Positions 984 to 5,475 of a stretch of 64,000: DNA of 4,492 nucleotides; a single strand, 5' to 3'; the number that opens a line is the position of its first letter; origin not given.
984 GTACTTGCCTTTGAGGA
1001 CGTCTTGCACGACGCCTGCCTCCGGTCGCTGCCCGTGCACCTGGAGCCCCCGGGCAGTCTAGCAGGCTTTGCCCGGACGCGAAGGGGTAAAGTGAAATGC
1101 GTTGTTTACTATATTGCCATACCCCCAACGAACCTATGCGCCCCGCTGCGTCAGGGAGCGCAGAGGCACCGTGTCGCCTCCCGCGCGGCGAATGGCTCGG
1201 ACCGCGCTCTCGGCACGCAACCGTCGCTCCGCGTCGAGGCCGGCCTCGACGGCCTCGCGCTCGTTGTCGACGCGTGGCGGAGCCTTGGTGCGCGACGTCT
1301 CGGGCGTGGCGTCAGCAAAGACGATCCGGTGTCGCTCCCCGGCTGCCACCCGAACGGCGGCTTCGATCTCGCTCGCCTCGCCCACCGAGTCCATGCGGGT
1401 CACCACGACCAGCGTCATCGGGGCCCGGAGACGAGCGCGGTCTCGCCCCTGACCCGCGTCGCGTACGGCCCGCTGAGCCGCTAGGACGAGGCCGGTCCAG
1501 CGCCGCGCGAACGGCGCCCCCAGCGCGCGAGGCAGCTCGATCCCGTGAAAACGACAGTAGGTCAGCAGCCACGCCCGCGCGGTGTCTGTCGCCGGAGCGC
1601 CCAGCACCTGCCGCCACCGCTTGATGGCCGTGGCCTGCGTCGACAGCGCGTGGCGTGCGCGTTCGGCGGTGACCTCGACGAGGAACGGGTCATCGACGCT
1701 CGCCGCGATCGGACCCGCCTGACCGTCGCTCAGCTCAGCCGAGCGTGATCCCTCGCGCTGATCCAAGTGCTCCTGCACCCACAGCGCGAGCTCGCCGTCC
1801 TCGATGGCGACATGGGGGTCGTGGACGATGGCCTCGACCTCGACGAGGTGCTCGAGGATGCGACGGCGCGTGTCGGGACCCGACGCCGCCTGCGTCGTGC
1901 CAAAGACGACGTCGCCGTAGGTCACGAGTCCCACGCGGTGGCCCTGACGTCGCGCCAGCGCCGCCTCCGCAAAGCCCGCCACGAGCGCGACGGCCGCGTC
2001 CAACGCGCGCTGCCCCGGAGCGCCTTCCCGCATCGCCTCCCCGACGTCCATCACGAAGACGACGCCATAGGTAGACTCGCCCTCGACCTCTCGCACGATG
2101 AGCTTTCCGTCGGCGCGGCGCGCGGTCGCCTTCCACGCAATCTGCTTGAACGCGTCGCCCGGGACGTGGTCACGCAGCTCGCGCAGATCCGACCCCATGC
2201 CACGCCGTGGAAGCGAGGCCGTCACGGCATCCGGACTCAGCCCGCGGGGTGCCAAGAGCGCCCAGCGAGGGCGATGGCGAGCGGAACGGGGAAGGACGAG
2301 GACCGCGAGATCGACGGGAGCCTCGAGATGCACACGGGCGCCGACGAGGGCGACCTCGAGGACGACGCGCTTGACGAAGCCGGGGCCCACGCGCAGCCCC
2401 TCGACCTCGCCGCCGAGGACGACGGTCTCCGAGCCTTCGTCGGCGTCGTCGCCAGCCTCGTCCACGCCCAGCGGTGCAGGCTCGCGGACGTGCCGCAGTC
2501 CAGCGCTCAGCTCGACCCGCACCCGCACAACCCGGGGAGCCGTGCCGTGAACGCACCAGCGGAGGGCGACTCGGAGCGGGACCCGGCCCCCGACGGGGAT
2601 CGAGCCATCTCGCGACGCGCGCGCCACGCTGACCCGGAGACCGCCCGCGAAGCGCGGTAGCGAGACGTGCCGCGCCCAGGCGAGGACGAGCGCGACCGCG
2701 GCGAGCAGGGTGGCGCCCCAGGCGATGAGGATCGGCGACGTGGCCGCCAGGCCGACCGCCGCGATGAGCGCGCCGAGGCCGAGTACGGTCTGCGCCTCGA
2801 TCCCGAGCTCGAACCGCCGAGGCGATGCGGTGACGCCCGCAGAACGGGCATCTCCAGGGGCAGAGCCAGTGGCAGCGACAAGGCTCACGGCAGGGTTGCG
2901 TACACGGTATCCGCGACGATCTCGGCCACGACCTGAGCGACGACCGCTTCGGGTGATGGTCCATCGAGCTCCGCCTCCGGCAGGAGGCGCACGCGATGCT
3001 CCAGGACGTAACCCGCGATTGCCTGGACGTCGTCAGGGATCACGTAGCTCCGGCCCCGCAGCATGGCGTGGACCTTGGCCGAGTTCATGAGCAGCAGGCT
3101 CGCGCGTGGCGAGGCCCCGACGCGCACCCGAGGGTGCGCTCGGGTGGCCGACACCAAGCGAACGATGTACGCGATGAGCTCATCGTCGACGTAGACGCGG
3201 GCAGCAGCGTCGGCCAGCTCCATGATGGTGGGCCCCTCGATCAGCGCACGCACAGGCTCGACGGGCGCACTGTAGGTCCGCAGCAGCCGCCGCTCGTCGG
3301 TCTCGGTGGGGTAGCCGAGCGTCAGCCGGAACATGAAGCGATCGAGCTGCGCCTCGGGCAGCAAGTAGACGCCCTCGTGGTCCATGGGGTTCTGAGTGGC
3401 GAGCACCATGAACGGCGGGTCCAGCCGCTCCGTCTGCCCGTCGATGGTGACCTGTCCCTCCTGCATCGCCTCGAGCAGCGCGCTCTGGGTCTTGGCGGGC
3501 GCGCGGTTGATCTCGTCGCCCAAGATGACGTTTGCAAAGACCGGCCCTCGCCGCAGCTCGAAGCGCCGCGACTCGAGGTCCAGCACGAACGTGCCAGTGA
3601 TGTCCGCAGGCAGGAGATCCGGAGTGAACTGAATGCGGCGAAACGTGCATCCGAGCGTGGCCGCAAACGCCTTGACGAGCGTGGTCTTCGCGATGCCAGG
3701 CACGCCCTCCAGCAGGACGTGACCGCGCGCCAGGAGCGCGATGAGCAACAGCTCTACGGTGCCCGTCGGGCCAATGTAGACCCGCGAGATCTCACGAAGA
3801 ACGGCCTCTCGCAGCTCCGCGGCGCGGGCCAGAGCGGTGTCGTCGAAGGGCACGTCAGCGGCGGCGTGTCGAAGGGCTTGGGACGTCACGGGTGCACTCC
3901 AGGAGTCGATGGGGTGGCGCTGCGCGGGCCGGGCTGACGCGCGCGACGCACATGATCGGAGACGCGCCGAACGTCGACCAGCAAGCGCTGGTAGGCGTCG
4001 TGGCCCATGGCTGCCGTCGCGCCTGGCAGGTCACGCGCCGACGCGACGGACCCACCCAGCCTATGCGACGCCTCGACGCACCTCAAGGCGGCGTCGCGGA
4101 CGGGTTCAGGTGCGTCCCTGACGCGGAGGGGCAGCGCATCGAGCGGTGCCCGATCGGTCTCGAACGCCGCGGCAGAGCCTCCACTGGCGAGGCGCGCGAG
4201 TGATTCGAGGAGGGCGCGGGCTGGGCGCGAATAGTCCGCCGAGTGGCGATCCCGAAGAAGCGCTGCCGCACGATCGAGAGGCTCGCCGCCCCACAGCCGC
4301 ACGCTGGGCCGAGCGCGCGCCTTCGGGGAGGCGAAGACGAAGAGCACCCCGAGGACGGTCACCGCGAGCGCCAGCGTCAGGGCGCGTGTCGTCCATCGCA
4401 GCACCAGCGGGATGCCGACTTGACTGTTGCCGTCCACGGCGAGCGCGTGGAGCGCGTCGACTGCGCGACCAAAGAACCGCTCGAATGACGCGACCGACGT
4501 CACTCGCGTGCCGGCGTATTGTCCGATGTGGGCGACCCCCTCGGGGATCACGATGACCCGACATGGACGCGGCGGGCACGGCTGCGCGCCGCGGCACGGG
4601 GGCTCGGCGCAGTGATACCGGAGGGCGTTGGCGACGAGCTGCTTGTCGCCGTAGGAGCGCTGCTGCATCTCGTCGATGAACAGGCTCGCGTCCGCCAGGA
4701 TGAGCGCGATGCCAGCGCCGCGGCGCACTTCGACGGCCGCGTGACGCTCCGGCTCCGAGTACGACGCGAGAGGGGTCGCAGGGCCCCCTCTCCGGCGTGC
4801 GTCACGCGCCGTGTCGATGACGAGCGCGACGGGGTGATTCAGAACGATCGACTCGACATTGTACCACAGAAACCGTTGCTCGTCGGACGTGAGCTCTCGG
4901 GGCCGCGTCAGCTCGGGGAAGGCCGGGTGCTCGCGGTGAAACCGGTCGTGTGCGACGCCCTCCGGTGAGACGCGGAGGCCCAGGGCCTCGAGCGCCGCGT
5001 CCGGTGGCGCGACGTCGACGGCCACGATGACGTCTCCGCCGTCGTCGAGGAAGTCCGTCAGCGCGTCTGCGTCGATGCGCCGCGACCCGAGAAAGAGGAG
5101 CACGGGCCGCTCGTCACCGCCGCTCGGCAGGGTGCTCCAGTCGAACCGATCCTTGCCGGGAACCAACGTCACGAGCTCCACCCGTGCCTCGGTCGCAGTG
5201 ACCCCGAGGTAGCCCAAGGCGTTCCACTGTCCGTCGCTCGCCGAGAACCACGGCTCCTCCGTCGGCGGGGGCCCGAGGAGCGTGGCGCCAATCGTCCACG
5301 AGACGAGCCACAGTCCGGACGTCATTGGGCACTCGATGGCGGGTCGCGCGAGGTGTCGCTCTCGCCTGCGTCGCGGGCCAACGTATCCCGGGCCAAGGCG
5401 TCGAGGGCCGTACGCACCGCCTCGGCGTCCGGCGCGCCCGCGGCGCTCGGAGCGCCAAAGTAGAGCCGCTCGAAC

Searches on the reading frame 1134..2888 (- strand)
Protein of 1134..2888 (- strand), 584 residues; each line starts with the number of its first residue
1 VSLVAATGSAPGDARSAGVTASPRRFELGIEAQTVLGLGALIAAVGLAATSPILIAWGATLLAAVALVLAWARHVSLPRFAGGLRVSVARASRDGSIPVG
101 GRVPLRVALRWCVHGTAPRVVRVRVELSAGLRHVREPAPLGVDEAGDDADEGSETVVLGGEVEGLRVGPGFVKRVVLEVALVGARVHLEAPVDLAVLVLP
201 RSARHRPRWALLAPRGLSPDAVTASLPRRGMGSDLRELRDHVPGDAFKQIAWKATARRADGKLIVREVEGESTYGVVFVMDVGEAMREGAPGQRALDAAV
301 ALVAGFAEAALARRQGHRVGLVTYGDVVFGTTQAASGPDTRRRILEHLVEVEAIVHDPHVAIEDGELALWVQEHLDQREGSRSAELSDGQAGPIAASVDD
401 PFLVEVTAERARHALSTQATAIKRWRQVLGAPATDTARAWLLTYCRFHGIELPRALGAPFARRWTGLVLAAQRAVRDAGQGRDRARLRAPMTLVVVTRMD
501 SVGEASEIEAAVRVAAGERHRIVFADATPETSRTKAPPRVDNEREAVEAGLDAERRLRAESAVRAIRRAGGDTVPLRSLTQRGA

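Call 56: search_protein_families(library=pfam, proteins=[window:1134-2888:-], max_evalue=0.001)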
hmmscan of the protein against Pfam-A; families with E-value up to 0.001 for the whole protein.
window:1134-2888:- (584 aa): 2 families
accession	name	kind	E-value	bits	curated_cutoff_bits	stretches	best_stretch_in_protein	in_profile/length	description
PF01882.25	DUF58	-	3.5e-10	39.9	23.4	1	237-361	1-116/216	Protein of unknown function DUF58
PF13519.12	VWA_2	-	2.8e-06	28.4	27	1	276-347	1-68/107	von Willebrand factor type A domain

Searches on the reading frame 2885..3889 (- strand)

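Call 56: search_protein_families(library=pfam, proteins=[window:2885-3889:-], max_evalue=0.001)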
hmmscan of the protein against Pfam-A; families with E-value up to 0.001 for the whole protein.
window:2885-3889:- (334 aa): 7 families
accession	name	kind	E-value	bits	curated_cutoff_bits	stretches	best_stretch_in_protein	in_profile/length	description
PF07726.17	AAA_3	-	9.1e-63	210.4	27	1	57-187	1-131/131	ATPase family associated with various cellular activities (AAA)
PF17863.7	AAA_lid_2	-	1.6e-23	82.6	22.7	1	248-319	2-73/74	AAA lid domain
PF07728.20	AAA_5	-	2.8e-16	60.2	22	1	57-185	1-139/139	AAA domain (dynein-related subfamily)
PF20030.5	bpMoxR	-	1.7e-12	47.3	27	1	26-193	3-168/205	MoxR domain in the MoxR-vWA-beta-propeller ternary systems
PF00004.35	AAA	-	1.9e-06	28.8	21.2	1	58-189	1-127/131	ATPase family associated with various cellular activities (AAA)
PF00493.29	MCM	-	6.3e-05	22.6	23.3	1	54-169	56-174/224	MCM P-loop domain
PF05496.18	RuvB_N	-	0.0003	21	27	0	56-148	34-114/159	Holliday junction DNA helicase RuvB P-loop domain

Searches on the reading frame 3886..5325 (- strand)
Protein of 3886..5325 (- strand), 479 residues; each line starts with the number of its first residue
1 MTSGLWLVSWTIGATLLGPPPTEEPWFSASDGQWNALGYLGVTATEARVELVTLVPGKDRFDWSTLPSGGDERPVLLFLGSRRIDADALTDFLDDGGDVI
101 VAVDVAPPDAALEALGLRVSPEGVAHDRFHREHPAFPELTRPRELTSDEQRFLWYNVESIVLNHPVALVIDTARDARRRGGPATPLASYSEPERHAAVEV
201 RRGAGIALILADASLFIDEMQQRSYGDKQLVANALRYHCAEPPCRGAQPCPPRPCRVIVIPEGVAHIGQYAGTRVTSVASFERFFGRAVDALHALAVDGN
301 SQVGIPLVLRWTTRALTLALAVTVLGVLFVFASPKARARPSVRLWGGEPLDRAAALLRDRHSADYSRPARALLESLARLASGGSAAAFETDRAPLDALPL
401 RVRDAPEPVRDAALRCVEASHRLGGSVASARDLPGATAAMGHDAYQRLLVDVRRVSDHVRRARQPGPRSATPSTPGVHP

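Call 56: search_protein_families(library=pfam, proteins=[window:3886-5325:-], max_evalue=0.001)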
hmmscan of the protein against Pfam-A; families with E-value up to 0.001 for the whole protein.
window:3886-5325:- (479 aa): 1 family
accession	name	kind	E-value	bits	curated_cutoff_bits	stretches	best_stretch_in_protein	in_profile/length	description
PF14258.12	DUF4350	-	2.3e-08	34.9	30.4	1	52-233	26-179/181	Domain of unknown function (DUF4350)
